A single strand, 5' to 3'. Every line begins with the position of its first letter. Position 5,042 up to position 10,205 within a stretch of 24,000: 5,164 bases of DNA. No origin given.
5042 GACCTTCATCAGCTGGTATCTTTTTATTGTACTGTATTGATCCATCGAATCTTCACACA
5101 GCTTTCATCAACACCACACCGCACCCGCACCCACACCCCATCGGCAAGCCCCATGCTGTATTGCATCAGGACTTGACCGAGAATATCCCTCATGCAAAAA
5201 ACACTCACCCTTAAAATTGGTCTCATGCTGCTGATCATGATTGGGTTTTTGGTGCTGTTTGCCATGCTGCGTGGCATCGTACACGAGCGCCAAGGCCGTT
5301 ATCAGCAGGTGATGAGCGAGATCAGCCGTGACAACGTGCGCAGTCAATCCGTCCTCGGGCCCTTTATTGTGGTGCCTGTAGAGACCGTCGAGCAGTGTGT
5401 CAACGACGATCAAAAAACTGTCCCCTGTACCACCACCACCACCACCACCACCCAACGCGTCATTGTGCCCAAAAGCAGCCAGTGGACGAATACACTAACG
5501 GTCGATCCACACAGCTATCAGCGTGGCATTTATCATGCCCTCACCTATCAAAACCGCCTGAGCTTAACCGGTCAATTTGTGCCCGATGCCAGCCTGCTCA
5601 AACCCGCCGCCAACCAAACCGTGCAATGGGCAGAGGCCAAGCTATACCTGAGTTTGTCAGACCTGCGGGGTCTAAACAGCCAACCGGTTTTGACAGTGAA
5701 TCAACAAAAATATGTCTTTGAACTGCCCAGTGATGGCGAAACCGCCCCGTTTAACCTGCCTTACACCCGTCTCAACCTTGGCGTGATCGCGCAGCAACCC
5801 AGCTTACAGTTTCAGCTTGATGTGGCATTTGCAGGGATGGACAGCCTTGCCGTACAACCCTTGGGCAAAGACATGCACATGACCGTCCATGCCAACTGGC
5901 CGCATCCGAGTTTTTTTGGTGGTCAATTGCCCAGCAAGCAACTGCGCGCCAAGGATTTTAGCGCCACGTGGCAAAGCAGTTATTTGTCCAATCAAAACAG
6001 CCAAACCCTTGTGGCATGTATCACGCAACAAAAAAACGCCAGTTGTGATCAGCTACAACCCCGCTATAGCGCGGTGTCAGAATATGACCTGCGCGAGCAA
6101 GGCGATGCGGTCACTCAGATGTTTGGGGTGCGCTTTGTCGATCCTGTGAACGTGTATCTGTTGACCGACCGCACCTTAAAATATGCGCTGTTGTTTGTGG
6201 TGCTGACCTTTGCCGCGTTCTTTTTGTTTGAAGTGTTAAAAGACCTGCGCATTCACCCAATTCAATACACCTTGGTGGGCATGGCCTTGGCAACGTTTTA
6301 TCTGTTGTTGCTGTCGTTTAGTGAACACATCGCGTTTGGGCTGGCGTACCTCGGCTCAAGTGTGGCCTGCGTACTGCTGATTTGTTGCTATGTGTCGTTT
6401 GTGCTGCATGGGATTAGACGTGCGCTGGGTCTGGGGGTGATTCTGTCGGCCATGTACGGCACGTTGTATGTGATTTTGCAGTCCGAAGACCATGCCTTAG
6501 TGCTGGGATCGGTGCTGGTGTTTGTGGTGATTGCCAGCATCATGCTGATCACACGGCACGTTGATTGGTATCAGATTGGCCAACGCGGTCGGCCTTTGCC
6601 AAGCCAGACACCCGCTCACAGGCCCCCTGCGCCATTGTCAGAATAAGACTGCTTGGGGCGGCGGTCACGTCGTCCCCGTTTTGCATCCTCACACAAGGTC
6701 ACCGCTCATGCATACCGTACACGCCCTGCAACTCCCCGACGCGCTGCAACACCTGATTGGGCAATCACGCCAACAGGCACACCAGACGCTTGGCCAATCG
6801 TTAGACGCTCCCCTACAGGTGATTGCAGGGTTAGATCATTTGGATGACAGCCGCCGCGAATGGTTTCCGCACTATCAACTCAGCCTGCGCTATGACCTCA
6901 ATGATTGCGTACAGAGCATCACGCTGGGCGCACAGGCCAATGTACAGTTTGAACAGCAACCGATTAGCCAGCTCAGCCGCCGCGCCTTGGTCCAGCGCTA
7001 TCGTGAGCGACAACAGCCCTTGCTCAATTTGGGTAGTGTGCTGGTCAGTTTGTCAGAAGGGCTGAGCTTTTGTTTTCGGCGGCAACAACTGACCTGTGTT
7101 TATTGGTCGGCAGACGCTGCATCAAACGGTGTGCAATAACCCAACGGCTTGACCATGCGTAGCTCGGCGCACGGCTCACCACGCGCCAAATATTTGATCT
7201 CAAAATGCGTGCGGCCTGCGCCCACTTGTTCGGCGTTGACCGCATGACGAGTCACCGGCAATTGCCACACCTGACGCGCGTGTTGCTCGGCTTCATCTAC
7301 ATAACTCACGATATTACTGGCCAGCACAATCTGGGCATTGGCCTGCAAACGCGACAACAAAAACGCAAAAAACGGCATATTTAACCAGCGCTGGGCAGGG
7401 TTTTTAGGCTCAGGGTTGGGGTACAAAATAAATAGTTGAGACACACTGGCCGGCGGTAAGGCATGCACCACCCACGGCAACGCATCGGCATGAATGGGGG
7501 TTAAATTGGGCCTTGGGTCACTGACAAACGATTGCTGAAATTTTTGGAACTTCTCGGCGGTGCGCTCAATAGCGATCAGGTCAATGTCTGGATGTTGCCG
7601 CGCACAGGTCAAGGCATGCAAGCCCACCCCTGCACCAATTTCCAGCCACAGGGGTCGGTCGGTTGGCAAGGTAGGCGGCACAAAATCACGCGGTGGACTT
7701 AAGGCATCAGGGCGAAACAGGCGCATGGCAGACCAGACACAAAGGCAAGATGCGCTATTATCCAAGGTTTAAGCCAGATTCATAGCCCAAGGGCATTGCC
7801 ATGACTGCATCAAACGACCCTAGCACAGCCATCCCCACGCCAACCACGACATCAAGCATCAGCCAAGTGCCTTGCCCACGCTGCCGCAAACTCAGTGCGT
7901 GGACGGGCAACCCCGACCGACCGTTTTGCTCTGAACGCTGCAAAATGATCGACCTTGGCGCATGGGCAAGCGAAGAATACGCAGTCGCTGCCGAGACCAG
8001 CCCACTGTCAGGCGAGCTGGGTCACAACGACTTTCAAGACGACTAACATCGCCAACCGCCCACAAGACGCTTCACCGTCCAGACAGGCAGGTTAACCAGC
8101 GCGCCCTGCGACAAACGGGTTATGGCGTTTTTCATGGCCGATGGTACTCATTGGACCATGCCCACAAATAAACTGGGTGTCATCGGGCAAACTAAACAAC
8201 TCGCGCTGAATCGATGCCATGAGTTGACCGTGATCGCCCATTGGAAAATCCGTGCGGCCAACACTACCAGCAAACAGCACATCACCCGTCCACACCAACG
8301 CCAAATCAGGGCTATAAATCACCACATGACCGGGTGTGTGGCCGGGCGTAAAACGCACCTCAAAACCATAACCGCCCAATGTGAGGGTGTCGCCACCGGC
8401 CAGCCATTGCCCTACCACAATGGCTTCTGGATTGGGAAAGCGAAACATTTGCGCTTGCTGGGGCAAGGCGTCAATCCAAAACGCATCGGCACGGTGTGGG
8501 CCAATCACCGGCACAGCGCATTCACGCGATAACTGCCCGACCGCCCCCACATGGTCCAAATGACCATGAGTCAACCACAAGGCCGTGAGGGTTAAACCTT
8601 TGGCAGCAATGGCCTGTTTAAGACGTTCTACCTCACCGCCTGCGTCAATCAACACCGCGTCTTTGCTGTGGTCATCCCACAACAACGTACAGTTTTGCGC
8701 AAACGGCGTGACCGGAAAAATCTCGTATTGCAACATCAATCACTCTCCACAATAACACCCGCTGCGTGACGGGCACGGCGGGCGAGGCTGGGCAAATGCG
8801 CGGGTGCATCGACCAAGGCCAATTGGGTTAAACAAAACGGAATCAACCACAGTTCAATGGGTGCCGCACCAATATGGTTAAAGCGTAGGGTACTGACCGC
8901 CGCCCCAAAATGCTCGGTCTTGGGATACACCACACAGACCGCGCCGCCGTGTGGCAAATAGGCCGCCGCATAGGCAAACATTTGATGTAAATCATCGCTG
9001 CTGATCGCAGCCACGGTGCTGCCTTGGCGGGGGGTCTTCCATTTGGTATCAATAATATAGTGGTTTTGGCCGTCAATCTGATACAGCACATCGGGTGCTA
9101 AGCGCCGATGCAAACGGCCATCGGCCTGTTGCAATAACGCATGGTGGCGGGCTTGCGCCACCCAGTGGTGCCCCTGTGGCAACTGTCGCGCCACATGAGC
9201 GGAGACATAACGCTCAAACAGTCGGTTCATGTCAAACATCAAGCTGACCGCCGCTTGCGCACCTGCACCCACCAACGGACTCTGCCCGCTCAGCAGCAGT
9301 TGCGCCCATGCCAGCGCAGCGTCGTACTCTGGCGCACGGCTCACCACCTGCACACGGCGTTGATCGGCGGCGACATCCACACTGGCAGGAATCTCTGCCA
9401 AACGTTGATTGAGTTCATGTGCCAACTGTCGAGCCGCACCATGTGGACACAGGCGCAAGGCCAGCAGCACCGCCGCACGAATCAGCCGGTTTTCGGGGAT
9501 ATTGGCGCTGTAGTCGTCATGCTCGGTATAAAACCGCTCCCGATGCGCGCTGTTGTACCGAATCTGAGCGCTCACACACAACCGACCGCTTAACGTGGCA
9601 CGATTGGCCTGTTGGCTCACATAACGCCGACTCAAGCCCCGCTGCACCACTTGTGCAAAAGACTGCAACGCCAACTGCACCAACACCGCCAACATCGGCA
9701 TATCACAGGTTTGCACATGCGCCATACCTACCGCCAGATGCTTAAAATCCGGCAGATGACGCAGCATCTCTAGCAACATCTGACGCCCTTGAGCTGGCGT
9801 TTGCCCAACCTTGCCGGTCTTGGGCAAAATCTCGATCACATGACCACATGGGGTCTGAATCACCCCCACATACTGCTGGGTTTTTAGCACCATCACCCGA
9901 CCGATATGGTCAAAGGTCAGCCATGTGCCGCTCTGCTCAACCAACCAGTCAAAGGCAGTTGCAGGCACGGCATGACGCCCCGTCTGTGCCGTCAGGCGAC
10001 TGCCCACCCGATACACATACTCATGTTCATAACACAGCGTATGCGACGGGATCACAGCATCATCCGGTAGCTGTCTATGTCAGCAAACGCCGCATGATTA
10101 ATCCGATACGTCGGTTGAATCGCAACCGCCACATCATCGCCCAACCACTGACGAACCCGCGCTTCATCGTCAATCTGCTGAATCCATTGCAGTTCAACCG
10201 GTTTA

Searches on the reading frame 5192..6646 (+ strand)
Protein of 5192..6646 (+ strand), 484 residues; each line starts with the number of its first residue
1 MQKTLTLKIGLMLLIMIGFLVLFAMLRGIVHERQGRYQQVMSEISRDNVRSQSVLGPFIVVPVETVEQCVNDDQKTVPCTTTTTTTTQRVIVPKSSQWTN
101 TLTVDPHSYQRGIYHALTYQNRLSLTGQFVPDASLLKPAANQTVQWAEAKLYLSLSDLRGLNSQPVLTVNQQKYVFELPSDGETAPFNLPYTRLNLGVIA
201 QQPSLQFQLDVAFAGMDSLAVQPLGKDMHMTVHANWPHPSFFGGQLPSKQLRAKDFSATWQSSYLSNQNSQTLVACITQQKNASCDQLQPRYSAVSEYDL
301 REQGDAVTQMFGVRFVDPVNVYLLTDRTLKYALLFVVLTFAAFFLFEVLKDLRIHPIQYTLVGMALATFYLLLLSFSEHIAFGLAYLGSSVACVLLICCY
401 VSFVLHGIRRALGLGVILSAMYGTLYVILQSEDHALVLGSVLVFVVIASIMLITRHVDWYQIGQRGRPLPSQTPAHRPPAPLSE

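Call 15: search_protein_families(library=pfam, proteins=[window:5192-6646:+], max_evalue=0.001)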
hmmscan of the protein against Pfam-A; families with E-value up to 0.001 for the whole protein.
window:5192-6646:+ (484 aa): 1 family
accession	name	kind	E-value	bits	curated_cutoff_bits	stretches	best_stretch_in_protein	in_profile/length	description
PF06123.17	CreD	-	3.2e-125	418.8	23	1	5-460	2-428/428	Inner membrane protein CreD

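Call 16: search_protein_families(library=padloc, proteins=[window:5192-6646:+], max_evalue=0.01)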
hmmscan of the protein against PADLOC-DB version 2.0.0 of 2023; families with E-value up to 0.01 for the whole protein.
window:5192-6646:+ (484 aa): 0 families

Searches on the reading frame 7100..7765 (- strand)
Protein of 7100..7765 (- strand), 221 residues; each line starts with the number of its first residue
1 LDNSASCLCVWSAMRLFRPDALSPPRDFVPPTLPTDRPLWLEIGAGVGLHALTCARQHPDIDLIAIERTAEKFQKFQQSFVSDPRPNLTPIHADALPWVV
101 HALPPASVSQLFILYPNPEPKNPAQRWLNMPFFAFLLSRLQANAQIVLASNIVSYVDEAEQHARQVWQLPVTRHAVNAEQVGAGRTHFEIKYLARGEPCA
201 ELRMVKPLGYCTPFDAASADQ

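Call 15: search_protein_families(library=pfam, proteins=[window:7100-7765:-], max_evalue=0.001)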
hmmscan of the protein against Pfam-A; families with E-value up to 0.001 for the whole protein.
window:7100-7765:- (221 aa): 1 family
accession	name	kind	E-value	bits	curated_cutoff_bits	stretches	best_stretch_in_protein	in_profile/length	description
PF02390.23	Methyltransf_4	-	1.1e-18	67.7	24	1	37-198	2-169/173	Putative methyltransferase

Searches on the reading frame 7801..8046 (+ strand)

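Call 15: search_protein_families(library=pfam, proteins=[window:7801-8046:+], max_evalue=0.001)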
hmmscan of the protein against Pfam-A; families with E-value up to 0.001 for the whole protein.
window:7801-8046:+ (81 aa): 1 family
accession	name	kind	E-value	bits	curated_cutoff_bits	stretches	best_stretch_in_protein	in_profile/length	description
PF03884.20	YacG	-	4.4e-22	78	25.5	1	23-67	1-46/52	DNA gyrase inhibitor YacG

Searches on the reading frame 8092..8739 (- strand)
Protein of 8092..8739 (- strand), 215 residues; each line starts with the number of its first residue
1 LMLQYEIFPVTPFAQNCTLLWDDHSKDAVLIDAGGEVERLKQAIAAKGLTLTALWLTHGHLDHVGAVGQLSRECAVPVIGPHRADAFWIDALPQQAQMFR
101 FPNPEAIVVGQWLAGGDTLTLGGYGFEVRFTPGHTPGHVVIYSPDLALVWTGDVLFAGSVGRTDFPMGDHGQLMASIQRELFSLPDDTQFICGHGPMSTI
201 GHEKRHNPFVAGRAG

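Call 15: search_protein_families(library=pfam, proteins=[window:8092-8739:-], max_evalue=0.001)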
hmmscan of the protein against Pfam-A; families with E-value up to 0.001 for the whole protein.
window:8092-8739:- (215 aa): 2 families
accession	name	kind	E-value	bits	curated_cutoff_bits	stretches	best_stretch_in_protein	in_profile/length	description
PF00753.33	Lactamase_B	-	2.1e-36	126.2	22.7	1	11-194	2-196/196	Metallo-beta-lactamase superfamily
PF12706.13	Lactamase_B_2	-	0.00012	22.2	27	1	29-134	3-111/200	Beta-lactamase superfamily domain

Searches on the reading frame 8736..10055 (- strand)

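Call 6: search_protein_families(library=pfam, proteins=[window:8736-10055:-], max_evalue=0.01)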
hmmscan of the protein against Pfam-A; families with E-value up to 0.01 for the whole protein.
window:8736-10055:- (439 aa): 1 family
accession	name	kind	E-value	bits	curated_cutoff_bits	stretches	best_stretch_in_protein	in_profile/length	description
PF10117.15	McrBC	-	6.1e-77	259.1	23.9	1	57-378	1-318/318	McrBC 5-methylcytosine restriction system component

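Call 7: search_protein_families(library=ncbifam, proteins=[window:8736-10055:-], max_evalue=0.01)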
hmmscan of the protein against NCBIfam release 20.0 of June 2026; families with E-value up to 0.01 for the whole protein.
window:8736-10055:- (439 aa): 1 family
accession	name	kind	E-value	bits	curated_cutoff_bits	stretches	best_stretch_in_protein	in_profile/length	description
NF007277.0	PRK09736.1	equivalog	5.4e-19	68.5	338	1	126-364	44-290/353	5-methylcytosine-specific restriction endonuclease system specificity protein McrC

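Call 16: search_protein_families(library=padloc, proteins=[window:8736-10055:-], max_evalue=0.01)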
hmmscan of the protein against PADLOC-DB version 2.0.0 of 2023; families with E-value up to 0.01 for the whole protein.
window:8736-10055:- (439 aa): 0 families
